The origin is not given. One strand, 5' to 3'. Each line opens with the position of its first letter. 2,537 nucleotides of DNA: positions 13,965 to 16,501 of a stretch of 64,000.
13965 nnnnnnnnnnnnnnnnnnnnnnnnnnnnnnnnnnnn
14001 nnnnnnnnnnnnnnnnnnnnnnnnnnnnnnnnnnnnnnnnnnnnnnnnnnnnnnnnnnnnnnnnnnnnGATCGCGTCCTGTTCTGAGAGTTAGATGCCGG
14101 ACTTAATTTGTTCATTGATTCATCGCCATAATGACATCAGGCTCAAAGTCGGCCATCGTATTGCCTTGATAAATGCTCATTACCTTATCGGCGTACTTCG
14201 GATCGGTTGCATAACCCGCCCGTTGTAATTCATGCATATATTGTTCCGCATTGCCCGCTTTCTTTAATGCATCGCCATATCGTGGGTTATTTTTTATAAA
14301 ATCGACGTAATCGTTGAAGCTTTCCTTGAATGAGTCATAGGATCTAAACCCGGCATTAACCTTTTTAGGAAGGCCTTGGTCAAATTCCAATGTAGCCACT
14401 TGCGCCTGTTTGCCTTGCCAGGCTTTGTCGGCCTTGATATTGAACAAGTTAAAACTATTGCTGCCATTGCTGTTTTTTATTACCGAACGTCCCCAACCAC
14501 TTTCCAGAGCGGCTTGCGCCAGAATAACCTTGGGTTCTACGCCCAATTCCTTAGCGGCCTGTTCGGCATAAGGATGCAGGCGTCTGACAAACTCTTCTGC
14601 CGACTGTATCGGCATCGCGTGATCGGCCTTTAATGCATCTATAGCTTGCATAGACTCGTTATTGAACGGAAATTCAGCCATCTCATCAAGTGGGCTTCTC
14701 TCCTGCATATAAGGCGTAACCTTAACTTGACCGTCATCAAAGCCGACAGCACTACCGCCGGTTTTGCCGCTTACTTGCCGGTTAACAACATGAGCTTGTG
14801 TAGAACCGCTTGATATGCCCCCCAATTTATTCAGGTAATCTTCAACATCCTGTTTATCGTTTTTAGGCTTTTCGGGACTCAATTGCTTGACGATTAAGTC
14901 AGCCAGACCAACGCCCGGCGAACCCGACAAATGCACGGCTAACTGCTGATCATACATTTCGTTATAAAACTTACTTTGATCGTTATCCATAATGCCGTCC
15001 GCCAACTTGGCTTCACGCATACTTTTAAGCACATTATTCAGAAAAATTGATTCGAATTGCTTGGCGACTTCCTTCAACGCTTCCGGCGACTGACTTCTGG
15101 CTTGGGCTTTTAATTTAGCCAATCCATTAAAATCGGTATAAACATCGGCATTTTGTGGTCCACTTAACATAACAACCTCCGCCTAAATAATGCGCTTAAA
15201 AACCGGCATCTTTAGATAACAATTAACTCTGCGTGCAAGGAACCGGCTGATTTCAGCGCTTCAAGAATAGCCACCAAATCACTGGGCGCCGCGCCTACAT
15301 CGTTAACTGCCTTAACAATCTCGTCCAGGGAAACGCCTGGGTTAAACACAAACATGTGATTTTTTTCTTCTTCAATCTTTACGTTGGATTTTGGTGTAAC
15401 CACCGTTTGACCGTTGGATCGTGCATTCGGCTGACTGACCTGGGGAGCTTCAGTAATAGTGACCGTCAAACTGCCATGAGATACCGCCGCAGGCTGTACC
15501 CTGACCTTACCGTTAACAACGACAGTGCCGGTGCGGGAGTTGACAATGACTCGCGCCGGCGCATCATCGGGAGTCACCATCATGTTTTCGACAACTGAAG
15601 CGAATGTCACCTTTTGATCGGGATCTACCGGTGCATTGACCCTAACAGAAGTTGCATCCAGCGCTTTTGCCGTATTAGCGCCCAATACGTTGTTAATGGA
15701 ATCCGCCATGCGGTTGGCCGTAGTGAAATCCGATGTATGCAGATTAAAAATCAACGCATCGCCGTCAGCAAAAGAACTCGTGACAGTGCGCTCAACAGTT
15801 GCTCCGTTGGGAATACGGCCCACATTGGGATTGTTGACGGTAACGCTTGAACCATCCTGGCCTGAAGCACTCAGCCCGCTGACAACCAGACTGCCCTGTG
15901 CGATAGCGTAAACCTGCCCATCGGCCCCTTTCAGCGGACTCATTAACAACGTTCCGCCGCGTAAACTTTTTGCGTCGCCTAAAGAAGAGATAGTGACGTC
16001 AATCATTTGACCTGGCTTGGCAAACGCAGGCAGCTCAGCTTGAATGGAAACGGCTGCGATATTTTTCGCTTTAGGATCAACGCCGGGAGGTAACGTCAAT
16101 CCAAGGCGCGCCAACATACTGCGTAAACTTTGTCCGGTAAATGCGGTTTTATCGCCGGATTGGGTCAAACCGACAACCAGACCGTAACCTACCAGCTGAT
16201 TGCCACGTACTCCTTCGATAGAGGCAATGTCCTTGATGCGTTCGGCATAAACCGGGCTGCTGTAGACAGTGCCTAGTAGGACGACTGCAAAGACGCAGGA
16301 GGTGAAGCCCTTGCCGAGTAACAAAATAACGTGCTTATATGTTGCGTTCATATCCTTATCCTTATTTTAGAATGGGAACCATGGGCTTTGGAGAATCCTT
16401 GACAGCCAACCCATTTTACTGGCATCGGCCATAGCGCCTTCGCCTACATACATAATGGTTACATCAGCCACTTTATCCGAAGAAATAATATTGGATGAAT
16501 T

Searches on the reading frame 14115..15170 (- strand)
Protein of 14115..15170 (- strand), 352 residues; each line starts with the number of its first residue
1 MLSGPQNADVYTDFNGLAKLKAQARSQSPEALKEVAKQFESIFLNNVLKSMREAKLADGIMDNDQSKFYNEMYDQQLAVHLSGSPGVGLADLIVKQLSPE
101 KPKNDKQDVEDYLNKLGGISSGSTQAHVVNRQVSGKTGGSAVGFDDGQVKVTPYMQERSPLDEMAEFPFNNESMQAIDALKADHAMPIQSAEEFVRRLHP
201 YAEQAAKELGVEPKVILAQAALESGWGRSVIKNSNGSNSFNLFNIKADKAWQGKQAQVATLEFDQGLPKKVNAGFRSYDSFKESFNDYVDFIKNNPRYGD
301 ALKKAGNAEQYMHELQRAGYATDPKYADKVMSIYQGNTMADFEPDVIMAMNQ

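Call 22: search_protein_families(library=pfam, proteins=[window:14115-15170:-], max_evalue=0.001)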
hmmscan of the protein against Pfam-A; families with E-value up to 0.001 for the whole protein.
window:14115-15170:- (352 aa): 2 families
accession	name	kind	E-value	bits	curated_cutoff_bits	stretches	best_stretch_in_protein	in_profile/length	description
PF01832.25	Glucosaminidase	-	3e-37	128.5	30.2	1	200-337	2-121/123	Mannosyl-glycoprotein endo-beta-N-acetylglucosaminidase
PF10135.14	Rod-binding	-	1.4e-14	54.8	25.1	1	49-96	1-51/51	Rod binding protein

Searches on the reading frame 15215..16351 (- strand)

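Call 22: search_protein_families(library=pfam, proteins=[window:15215-16351:-], max_evalue=0.001)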
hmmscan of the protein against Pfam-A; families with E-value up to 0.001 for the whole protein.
window:15215-16351:- (379 aa): 1 family
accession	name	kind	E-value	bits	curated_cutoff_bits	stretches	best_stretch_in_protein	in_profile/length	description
PF02119.21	FlgI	-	4.8e-140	466.8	25.3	1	38-378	1-343/343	Flagellar P-ring protein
